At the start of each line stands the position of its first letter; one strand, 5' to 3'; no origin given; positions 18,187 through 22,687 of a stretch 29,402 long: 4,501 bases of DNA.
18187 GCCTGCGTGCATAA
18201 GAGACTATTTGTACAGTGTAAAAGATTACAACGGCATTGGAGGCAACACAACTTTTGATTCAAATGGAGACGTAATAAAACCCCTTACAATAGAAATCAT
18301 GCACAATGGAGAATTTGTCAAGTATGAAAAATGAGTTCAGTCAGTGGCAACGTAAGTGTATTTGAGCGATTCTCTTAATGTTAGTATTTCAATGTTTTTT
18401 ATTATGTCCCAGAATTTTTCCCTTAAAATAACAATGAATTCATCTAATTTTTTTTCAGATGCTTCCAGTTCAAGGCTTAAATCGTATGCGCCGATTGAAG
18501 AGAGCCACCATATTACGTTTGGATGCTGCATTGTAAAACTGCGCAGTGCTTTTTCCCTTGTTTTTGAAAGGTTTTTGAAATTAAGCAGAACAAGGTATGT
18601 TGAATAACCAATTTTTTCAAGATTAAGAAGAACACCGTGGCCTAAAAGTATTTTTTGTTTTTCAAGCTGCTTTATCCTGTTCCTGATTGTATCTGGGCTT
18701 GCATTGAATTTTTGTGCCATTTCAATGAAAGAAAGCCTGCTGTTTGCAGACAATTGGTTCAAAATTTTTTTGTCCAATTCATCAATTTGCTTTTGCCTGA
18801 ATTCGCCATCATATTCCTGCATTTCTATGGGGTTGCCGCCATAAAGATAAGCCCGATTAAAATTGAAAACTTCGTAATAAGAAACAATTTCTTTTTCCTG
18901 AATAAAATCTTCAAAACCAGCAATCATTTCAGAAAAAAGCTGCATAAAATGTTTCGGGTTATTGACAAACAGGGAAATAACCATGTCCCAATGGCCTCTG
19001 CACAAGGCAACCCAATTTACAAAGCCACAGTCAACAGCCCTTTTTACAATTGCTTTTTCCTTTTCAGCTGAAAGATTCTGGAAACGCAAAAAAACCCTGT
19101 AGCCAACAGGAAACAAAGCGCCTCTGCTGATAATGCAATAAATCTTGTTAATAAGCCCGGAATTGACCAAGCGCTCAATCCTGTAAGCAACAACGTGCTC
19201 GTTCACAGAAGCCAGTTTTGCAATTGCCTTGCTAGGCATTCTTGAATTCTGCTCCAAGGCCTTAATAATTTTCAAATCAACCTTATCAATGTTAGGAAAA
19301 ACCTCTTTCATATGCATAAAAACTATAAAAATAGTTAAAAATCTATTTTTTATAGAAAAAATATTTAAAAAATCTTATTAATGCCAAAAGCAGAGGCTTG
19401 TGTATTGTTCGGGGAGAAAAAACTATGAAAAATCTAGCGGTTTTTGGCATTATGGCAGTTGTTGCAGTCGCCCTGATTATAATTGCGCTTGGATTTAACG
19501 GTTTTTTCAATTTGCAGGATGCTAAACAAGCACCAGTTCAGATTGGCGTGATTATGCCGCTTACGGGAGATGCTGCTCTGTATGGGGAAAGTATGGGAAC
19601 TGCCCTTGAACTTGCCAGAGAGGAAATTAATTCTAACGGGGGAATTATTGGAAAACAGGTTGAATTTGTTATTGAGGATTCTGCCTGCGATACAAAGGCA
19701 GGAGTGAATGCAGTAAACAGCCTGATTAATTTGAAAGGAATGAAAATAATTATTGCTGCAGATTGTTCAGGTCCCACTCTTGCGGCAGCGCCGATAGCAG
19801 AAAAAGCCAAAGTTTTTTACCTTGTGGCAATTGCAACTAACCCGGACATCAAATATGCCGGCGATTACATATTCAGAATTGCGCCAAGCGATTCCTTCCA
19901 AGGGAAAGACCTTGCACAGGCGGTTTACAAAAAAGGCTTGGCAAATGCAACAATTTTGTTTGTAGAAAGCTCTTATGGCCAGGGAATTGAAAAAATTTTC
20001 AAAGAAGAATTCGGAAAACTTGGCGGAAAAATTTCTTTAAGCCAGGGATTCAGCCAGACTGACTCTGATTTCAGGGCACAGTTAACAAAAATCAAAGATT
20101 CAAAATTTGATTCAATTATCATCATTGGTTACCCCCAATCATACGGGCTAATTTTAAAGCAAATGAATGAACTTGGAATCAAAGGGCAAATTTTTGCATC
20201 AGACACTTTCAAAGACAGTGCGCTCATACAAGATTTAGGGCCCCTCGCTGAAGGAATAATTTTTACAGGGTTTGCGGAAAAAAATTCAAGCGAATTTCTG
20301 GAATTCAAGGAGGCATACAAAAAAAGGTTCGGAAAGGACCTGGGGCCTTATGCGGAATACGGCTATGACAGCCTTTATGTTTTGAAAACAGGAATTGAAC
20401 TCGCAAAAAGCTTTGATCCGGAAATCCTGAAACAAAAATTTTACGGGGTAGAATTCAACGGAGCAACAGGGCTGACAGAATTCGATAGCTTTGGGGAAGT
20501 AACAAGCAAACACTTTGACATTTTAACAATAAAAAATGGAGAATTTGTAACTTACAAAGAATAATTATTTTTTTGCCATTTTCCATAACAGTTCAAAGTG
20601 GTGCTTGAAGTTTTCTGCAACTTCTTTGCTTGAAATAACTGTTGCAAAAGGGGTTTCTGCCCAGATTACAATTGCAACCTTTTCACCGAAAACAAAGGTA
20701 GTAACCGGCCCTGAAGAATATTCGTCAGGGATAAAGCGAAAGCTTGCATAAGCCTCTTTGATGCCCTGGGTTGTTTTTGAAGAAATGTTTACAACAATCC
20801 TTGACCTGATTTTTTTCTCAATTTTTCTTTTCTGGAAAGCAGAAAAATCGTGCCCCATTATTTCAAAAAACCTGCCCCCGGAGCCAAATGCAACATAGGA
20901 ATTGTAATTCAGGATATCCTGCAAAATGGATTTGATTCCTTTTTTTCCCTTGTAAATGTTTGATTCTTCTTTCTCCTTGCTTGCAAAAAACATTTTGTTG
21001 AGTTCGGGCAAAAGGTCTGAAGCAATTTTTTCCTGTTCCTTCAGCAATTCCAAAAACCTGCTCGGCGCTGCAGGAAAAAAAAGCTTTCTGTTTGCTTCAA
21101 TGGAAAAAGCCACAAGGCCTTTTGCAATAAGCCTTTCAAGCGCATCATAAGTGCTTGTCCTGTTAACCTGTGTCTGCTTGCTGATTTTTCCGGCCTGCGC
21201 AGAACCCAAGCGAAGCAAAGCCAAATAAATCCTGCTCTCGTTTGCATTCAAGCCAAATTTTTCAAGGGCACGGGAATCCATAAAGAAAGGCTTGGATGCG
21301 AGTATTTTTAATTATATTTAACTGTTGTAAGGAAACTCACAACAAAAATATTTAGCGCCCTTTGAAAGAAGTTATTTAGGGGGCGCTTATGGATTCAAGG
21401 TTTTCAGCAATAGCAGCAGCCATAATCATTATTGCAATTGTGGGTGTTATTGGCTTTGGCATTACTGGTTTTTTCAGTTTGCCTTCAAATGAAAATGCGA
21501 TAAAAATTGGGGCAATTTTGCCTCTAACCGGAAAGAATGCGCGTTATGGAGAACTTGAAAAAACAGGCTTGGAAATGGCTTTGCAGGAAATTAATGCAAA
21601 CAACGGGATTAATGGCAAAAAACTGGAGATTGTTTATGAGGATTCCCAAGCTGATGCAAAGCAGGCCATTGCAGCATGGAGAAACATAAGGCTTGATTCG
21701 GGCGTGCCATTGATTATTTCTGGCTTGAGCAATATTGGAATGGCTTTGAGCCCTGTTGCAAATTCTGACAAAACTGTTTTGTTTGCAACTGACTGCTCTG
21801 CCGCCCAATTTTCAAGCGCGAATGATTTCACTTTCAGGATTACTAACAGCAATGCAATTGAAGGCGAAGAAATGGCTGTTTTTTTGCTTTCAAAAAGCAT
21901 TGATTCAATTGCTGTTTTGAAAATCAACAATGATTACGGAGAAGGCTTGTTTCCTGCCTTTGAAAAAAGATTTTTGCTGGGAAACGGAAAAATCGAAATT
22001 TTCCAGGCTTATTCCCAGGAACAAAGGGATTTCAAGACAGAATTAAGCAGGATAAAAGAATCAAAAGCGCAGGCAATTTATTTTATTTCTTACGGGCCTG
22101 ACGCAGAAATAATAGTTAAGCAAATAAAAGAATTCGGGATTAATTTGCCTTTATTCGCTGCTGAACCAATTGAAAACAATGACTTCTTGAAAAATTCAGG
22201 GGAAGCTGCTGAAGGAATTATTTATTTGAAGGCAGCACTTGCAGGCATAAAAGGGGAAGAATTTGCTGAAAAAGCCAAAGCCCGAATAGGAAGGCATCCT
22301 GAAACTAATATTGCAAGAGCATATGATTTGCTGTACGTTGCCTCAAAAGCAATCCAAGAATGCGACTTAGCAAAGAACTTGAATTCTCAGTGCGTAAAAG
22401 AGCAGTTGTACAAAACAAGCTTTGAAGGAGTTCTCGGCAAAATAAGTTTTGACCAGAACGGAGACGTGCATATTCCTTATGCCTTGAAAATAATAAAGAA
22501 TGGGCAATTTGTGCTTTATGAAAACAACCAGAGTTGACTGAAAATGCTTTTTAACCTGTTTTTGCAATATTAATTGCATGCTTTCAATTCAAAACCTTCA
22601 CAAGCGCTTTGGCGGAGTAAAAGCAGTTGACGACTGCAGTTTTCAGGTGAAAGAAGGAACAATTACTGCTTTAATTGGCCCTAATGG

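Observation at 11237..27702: One Liv-type ABC translocon scattered among eight divergent substrate-binding protein paralogs and four inserted regulatory/auxiliary modules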

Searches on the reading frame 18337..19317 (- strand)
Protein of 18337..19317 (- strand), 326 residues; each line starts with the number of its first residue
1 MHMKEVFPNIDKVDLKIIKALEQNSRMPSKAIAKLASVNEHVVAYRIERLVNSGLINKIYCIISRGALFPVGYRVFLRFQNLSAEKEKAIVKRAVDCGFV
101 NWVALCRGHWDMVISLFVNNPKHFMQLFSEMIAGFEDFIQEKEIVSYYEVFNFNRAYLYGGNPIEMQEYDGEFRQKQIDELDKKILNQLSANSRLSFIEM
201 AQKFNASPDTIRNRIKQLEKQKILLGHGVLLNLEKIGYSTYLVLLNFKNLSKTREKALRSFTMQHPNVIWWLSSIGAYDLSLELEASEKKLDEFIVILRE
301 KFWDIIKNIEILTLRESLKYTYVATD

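Call 3: search_protein_families(library=pfam, proteins=[window:18337-19317:-])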
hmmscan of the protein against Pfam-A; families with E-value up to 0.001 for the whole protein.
window:18337-19317:- (326 aa): 7 families
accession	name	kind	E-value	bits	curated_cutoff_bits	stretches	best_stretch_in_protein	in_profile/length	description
PF13404.12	HTH_AsnC-type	-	5e-22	77.9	27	2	178-219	1-42/42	AsnC-type helix-turn-helix domain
PF13412.12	HTH_24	-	3.4e-20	71.8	21.9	2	179-221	2-44/48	Winged helix-turn-helix DNA-binding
PF08279.18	HTH_11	-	8.8e-07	29.2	25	1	183-221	3-42/55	HTH domain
PF12840.13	HTH_20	-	1.9e-06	28.2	27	0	11-57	3-49/51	Helix-turn-helix domain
PF01047.28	MarR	-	1.5e-05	25.2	24.6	0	184-221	7-44/59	MarR family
PF08220.18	HTH_DeoR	-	7.2e-05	22.9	21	1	183-225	3-45/57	DeoR-like helix-turn-helix domain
PF00392.27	GntR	-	0.00024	21.2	27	0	179-224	7-54/64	Bacterial regulatory proteins, gntR family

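Call 55: search_protein_families(library=ncbifam, proteins=[window:18337-19317:-], max_evalue=0.001)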
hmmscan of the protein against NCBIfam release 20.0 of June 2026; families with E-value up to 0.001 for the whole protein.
window:18337-19317:- (326 aa): 11 families
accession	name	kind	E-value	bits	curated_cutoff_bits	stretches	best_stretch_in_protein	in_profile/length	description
NF008384.0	PRK11179.1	equivalog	3.2e-21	75.7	227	2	175-301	4-127/153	transcriptional regulator AsnC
NF040947.1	trans_reg_LysM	equivalog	6.6e-19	68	180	2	10-114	1-101/136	HTH-type transcriptional regulator LysM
NF053758.1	ChrTpTrnRegChrS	equivalog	2.5e-18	66.3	250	2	172-239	6-73/158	chromate efflux transcriptional regulator ChrS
NF008370.0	PRK11169.1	equivalog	7.9e-15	54.9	233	1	174-253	8-85/164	leucine-responsive transcriptional regulator Lrp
NF040820.1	trans_reg_LrpA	equivalog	2.7e-14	53.3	250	2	178-240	2-64/141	HTH-type transcriptional regulator LrpA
NF041396.1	TranRegLrp_Halo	equivalog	6.4e-10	39.1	190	1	179-244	4-69/149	HTH-type transcriptional regulator Lrp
TIGR01884.1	cas_HTH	subfamily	6e-08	32.3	60.2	1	162-224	124-186/202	CRISPR-associated CARF protein Csa3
NF041395.1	TranRegLrpA1_Halo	equivalog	9.7e-07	28.9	250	1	182-236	7-61/142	HTH-type transcriptional regulator LrpA1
NF040708.3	Siroheme_Dcarb_AhbA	equivalog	2.9e-06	27.1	140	0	183-249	2-71/144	siroheme decarboxylase subunit alpha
NF040707.3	Siroheme_Dcarb_AhbB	equivalog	7.1e-05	22.6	125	0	196-240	15-59/146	siroheme decarboxylase subunit beta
NF005475.0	PRK07075.1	equivalog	8.4e-05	22.7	126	0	176-213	18-53/105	isochorismate lyase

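Call 71: search_protein_families(library=pfam, proteins=[window:18337-19317:-], max_evalue=5)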
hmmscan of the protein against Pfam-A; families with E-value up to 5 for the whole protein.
window:18337-19317:- (326 aa): 19 families
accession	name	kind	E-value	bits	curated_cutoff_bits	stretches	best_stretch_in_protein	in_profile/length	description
PF13404.12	HTH_AsnC-type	-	5e-22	77.9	27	2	178-219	1-42/42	AsnC-type helix-turn-helix domain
PF13412.12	HTH_24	-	3.4e-20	71.8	21.9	2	179-221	2-44/48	Winged helix-turn-helix DNA-binding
PF08279.18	HTH_11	-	8.8e-07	29.2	25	1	183-221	3-42/55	HTH domain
PF12840.13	HTH_20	-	1.9e-06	28.2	27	2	11-57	3-49/51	Helix-turn-helix domain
PF01047.28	MarR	-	1.5e-05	25.2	24.6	2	184-221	7-44/59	MarR family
PF08220.18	HTH_DeoR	-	7.2e-05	22.9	21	1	183-225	3-45/57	DeoR-like helix-turn-helix domain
PF00392.27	GntR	-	0.00024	21.2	27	1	179-224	7-54/64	Bacterial regulatory proteins, gntR family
PF01022.26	HTH_5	-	0.0038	17.5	22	2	15-58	5-47/47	Bacterial regulatory protein, arsR family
PF02082.26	Rrf2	-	0.0042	17.7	30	1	18-57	15-54/132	Iron-dependent Transcriptional regulator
PF09202.17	Rio2_N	-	0.0057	17.4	27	1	9-58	3-56/82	Rio2, N-terminal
PF09012.17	FeoC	-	0.015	15.9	21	1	189-218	9-38/69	FeoC like transcriptional regulator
PF09756.15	DDRGK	-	0.019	15.1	27.8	1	177-226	96-145/188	DDRGK domain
PF13518.12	HTH_28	-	0.027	15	25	1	192-222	11-40/52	Helix-turn-helix domain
PF12802.13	MarR_2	-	0.061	13.9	27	0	185-223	10-49/61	MarR family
PF22451.2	NirdL-like_HTH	-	0.061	13.4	27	0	28-56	18-46/47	Siroheme decarboxylase NirDL-like HTH domain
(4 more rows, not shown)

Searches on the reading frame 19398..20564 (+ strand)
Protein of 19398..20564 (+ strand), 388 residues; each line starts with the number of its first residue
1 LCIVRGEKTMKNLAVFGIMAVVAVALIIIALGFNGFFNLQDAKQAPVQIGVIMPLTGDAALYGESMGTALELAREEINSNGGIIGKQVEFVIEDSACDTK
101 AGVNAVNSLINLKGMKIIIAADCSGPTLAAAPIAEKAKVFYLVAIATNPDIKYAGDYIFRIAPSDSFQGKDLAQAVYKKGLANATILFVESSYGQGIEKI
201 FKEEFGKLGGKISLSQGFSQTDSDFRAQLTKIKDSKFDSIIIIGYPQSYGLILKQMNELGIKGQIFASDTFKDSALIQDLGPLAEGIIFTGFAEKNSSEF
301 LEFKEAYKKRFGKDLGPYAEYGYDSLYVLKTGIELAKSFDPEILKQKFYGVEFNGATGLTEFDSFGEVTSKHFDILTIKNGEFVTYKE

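Call 4: search_protein_families(library=pfam, proteins=[window:19398-20564:+])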
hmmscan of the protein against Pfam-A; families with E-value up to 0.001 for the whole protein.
window:19398-20564:+ (388 aa): 3 families
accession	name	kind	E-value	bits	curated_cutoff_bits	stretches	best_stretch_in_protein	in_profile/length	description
PF13458.12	Peripla_BP_6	-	1.2e-54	186.8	31.7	1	46-364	1-324/343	Periplasmic binding protein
PF01094.35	ANF_receptor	-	7.1e-37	127.7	25.4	1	67-379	3-351/353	Receptor family ligand binding region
PF13433.12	Peripla_BP_5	-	1.7e-14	54.1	27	1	47-379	1-337/363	Periplasmic binding protein domain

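Call 36: search_solved_structures(query=window:19425-20564:+, max_evalue=1e-20)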
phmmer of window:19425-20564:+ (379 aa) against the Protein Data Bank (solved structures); distinct sequences matched with E-value up to 1e-20: 13.
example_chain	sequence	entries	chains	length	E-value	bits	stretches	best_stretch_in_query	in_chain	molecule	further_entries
3td9_A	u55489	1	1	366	6.7e-44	153.7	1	37-373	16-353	Branched chain amino acid ABC transporter, periplasmic amino acid-binding protein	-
4gnr_A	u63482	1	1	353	2.2e-37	132.3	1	35-373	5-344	ABC transporter substrate-binding protein-branched chain amino acid transport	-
4n0q_A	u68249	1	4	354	1e-30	110.4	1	35-375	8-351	Leu/Ile/Val-binding protein homolog 3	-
4nqr_A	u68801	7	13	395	2.4e-28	102.6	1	37-370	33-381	Amino acid/amide ABC transporter substrate-binding protein, HAAT family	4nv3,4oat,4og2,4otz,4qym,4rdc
4obb_A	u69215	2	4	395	1.1e-27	100.4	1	37-370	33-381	Amino acid/amide ABC transporter substrate-binding protein, HAAT family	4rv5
1usg_A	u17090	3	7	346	1.1e-26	97.1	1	38-364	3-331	LEUCINE-SPECIFIC BINDING PROTEIN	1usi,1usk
1z15_A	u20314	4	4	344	2e-26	96.3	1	38-359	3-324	Leu/Ile/Val-binding protein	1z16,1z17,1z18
2liv_A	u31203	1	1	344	7.4e-26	94.4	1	38-359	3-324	LEUCINE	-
2lbp_A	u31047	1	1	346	1.7e-25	93.2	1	38-364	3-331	LEUCINE-BINDING PROTEIN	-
3ipc_A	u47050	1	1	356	1.4e-24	90.2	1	38-359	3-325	ABC transporter, substrate binding protein (Amino acid)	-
3ip5_A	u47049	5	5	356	2.1e-24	89.6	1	38-359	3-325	ABC transporter, substrate binding protein (Amino acid)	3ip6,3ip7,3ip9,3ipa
4mlc_A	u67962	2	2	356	3.1e-23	85.7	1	38-374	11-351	Extracellular ligand-binding receptor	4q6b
8z0g_A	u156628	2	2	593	3.2e-23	85.7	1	48-359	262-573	Leu/Ile/Val-binding protein,Leu/Ile/Val-binding protein,mNeonGreen | NeIle,Leu/Ile/Val-binding protein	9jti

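Call 55: search_protein_families(library=ncbifam, proteins=[window:19425-20564:+], max_evalue=0.001)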
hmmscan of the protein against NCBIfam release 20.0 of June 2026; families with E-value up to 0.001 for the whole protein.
window:19425-20564:+ (379 aa): 3 families
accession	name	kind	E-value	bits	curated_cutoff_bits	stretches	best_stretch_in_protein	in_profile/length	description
NF011933.0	PRK15404.1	subfamily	4.4e-44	151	477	1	31-369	20-360/370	high-affinity branched-chain amino acid ABC transporter substrate-binding protein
TIGR03407.1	urea_ABC_UrtA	exception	1.8e-18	66.6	492.75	1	38-369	1-339/361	urea ABC transporter substrate-binding protein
TIGR03669.1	urea_ABC_arch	equivalog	5.2e-15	55.3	494.8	1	39-370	2-337/375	urea ABC transporter substrate-binding protein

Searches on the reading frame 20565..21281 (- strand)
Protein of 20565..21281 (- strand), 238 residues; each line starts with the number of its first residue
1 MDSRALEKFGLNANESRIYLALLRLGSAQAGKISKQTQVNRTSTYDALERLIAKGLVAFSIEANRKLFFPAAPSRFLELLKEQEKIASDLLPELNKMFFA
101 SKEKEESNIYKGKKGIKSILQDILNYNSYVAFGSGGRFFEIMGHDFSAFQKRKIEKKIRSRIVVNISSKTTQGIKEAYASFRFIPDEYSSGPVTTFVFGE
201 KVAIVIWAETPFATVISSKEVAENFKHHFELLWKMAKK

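Call 4: search_protein_families(library=pfam, proteins=[window:20565-21281:-])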
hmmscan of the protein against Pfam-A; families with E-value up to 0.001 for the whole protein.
window:20565-21281:- (238 aa): 1 family
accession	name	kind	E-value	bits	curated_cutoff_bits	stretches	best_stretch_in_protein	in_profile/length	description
PF01978.25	TrmB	-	1.2e-15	57.5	25.6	1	6-72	1-66/68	Sugar-specific transcriptional regulator TrmB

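Call 54: search_solved_structures(query=window:20565-21281:-, max_evalue=0.01)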
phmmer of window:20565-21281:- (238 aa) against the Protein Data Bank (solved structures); distinct sequences matched with E-value up to 0.01: 4.
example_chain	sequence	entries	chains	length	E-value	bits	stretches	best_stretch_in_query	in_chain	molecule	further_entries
3qph_A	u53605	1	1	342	0.0008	22.4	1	3-148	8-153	TrmB, a global transcription regulator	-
5bqt_A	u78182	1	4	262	0.0021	21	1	7-90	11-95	Putative HTH-type transcriptional regulator TrmBL2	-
5box_A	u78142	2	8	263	0.0021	21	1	7-90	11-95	Putative HTH-type transcriptional regulator TrmBL2 | TrmBL2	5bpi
5bpd_A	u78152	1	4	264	0.0021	21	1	7-90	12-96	TrmBL2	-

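Call 55: search_protein_families(library=ncbifam, proteins=[window:20565-21281:-], max_evalue=0.001)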
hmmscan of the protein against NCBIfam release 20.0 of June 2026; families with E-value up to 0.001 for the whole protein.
window:20565-21281:- (238 aa): 6 families
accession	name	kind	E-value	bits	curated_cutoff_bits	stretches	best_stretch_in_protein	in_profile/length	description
NF047390.1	TransRegTrmBL1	equivalog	2.6e-10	39.8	650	1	5-96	9-96/341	HTH-type sugar sensing transcriptional regulator TrmBL1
NF047392.1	TransRegTrmBHalo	equivalog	5e-06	25.8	500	1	6-129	13-133/349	HTH-type sugar sensing transcriptional regulator TrmB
NF040851.1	tran_reg_TrmB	equivalog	7.5e-06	25.3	600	1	4-114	9-116/338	HTH-type sugar-sensing transcriptional regulator TrmB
NF041141.1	tran_reg_TrmBL2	equivalog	0.00012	21.7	530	1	7-85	12-91/264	HTH-type transcriptional regulator TrmBL2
NF053606.1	Sta1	subfamily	0.00075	19.6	80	0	9-59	16-66/100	Sta1 family transcriptional regulator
NF040939.2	trans_reg_lrs14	equivalog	0.00076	19.5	90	0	9-66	17-75/103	Lrs14 family HTH-type transcriptional regulator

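Call 71: search_protein_families(library=pfam, proteins=[window:20565-21281:-], max_evalue=5)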
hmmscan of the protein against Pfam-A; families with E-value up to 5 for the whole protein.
window:20565-21281:- (238 aa): 6 families
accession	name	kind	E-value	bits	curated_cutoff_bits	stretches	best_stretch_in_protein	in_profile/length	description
PF01978.25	TrmB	-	1.2e-15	57.5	25.6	1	6-72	1-66/68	Sugar-specific transcriptional regulator TrmB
PF03551.20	PadR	-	0.0055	17.1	27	1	37-62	27-52/75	Transcriptional regulator PadR-like family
PF12802.13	MarR_2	-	0.018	15.6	27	1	9-59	1-52/61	MarR family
PF25297.1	DUF7878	-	0.023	15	25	1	176-230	63-120/128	Domain of unknown function (DUF7878)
PF13730.12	HTH_36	-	0.05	13.9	25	1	10-57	2-55/55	Helix-turn-helix domain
PF01047.28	MarR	-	0.19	12.1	24.6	1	18-60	8-50/59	MarR family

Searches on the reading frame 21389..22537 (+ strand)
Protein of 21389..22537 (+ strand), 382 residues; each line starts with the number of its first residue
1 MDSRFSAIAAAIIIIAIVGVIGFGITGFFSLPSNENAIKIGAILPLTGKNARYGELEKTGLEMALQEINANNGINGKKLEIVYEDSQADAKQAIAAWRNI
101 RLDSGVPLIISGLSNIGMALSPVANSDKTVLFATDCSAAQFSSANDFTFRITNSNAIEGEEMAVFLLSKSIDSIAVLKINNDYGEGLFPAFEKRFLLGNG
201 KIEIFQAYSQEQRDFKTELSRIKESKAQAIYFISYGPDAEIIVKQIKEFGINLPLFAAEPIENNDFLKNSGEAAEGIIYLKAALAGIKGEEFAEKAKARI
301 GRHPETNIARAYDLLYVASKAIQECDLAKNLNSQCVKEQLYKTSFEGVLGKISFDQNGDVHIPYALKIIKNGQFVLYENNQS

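Call 4: search_protein_families(library=pfam, proteins=[window:21389-22537:+])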
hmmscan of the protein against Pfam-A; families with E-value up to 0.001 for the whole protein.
window:21389-22537:+ (382 aa): 3 families
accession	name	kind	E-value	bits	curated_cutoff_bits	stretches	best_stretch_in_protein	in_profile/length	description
PF13458.12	Peripla_BP_6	-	1.9e-44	153.2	31.7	1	38-357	2-325/343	Periplasmic binding protein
PF01094.35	ANF_receptor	-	3.8e-24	85.8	25.4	1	58-364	3-345/353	Receptor family ligand binding region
PF13433.12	Peripla_BP_5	-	8.9e-12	45.2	27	1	38-376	1-344/363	Periplasmic binding protein domain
